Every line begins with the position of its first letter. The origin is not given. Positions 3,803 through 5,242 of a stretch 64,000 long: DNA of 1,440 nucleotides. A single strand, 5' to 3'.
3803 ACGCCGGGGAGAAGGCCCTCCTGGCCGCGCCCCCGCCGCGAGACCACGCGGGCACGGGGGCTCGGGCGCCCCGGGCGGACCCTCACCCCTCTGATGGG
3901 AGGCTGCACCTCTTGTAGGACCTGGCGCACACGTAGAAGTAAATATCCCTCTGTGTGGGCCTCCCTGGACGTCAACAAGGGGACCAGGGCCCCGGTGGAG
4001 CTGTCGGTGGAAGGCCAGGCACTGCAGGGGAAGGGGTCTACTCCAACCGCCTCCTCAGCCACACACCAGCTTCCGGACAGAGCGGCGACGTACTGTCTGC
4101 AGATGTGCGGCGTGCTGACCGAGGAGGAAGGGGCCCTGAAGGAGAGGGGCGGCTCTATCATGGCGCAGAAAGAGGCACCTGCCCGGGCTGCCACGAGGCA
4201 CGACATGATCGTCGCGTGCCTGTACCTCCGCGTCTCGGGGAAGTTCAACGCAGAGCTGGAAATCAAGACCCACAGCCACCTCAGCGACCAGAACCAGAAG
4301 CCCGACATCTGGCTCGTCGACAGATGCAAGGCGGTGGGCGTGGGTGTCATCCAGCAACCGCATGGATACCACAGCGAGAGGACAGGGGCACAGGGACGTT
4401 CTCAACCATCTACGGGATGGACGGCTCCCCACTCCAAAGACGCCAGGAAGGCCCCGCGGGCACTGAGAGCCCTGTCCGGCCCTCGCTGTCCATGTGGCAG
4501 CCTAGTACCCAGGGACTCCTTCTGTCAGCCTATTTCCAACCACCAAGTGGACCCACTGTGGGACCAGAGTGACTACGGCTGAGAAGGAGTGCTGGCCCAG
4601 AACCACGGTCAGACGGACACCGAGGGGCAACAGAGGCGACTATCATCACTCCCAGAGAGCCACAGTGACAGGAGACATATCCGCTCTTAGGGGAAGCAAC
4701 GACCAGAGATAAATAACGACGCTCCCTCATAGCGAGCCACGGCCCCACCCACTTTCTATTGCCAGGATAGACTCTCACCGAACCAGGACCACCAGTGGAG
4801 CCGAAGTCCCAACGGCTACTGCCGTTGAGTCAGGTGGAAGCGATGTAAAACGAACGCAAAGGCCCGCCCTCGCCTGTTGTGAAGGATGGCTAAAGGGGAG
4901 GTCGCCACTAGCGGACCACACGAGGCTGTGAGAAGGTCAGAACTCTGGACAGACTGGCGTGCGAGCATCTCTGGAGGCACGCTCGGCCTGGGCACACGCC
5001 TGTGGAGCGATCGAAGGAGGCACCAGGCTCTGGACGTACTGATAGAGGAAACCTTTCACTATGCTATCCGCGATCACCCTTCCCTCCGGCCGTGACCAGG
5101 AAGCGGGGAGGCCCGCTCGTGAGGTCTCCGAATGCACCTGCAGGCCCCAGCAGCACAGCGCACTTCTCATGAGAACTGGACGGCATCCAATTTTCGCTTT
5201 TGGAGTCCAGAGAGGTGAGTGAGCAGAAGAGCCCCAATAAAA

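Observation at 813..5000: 4.2-kb GC-rich, ORF-less telomere-adjacent block: possible non-coding remnant of a telomere-associated element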

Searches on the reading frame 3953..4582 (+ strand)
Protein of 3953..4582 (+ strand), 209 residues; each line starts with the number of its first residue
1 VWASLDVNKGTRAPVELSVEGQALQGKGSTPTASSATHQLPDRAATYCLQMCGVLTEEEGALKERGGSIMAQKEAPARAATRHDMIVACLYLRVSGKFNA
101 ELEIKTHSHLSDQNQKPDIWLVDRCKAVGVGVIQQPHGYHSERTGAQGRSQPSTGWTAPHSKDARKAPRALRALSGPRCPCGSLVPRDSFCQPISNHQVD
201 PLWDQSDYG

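Call 6: search_protein_families(library=pfam, proteins=[window:3955-4572:+], max_evalue=1)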
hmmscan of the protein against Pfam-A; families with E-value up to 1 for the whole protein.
window:3955-4572:+ (205 aa): 1 family
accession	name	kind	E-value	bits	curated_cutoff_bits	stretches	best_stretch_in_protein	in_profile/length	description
PF17717.6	DUF5562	-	0.56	10.6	29.5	0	168-191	27-50/168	Family of unknown function (DUF5562)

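Call 23: find_homologous_proteins(query=window:3953-4582:+, max_evalue=0.01)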
Query window:3953-4582:+ (209 aa): 44 proteins with E <= 0.01 among 244 candidates.
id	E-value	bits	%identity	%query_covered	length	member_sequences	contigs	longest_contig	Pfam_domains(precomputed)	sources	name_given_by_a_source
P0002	5.5e-64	234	68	81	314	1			-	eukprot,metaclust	eukprot:XP_001705782.1 Reverse transcriptase/endonuclease, putative [Giardia lamblia ATCC 50803]|met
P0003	1.6e-62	229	58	95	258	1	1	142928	-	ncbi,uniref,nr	ncbi:Hypothetical protein DHA2_151502 [Giardia duodenalis]|uniref:Reverse transcriptase/endonuclease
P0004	4.1e-58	215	68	68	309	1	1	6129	-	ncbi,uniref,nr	ncbi:Hypothetical protein DHA2_153741 [Giardia duodenalis]|uniref:Reverse transcriptase/endonuclease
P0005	3.2e-57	212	65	69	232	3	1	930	-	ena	-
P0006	4.1e-57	211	78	60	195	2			-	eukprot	eukprot:XP_001705872.1 Reverse transcriptase/endonuclease, putative [Giardia lamblia ATCC 50803]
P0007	3.0e-47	179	58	68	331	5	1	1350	-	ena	-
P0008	1.6e-45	173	59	76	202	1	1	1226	-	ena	-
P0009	1.6e-42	164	66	51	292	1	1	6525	-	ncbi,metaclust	ncbi:Hypothetical protein DHA2_154154, partial [Giardia duodenalis]|metaclust:status=active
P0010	1.7e-40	157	60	69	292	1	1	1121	-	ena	-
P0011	1.0e-38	151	56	60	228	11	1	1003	-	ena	-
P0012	8.5e-33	132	63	45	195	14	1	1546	-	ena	-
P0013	1.4e-31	128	59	59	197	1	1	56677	-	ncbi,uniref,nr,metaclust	ncbi:Hypothetical protein GSB_151286 [Giardia duodenalis]|uniref:Reverse transcriptase/endonuclease 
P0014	2.9e-29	120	51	62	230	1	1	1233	-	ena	-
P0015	1.2e-26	112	79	34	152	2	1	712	-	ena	-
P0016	1.3e-26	112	71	42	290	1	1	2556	-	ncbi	ncbi:Hypothetical protein DHA2_154352, partial [Giardia duodenalis]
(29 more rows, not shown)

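Call 58: find_encoding_contigs(protein=P0004, flank=6000, max_places=3)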
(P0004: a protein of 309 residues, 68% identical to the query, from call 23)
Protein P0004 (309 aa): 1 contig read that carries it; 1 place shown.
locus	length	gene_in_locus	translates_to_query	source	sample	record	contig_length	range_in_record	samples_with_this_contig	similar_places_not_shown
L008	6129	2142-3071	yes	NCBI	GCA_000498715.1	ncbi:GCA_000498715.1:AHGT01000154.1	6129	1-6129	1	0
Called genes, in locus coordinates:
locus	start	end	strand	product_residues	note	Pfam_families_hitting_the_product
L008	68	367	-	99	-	-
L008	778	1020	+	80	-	-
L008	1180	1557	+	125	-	-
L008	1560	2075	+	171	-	PF00078:RVT_1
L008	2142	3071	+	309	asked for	-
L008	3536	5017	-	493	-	PF04326:SLFN_AlbA_2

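Call 59: find_encoding_contigs(protein=P0003, flank=6000, max_places=3)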
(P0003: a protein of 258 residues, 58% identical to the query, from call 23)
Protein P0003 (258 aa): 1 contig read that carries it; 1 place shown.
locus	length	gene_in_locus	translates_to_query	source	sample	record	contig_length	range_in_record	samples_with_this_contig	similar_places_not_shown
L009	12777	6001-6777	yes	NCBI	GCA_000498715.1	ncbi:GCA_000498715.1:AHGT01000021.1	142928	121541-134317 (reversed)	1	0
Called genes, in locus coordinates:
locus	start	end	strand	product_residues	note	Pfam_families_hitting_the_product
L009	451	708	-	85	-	PF12796:Ank_2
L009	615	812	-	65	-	PF12796:Ank_2 (weak)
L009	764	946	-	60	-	PF12796:Ank_2 (faint)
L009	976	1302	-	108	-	PF00023:Ank (faint), PF12796:Ank_2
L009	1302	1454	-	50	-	-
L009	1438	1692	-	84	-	-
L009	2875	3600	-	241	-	PF24521:Ank_KRIT1 (faint), PF13637:Ank_4 (faint), PF13857:Ank_5 (faint), PF00023:Ank (faint), PF12796:Ank_2, PF13606:Ank_3 (faint), PF12796:Ank_2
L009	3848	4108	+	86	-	-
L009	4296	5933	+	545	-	PF00078:RVT_1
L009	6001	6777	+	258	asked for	-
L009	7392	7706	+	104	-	-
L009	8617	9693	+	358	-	PF03302:VSP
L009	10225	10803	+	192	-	PF03302:VSP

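Call 68: search_protein_families(library=pfam, proteins=[P0007], max_evalue=0.01)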
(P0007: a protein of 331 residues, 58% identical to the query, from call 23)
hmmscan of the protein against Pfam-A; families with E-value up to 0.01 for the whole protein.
P0007 (331 aa): 0 families

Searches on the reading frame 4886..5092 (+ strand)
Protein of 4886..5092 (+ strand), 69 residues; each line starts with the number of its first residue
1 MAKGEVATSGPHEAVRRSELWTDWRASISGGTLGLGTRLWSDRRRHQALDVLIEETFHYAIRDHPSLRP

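Call 73: search_protein_families(library=pfam, proteins=[window:4886-5092:+], max_evalue=0.01)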
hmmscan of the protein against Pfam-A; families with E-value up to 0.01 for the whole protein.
window:4886-5092:+ (69 aa): 0 families
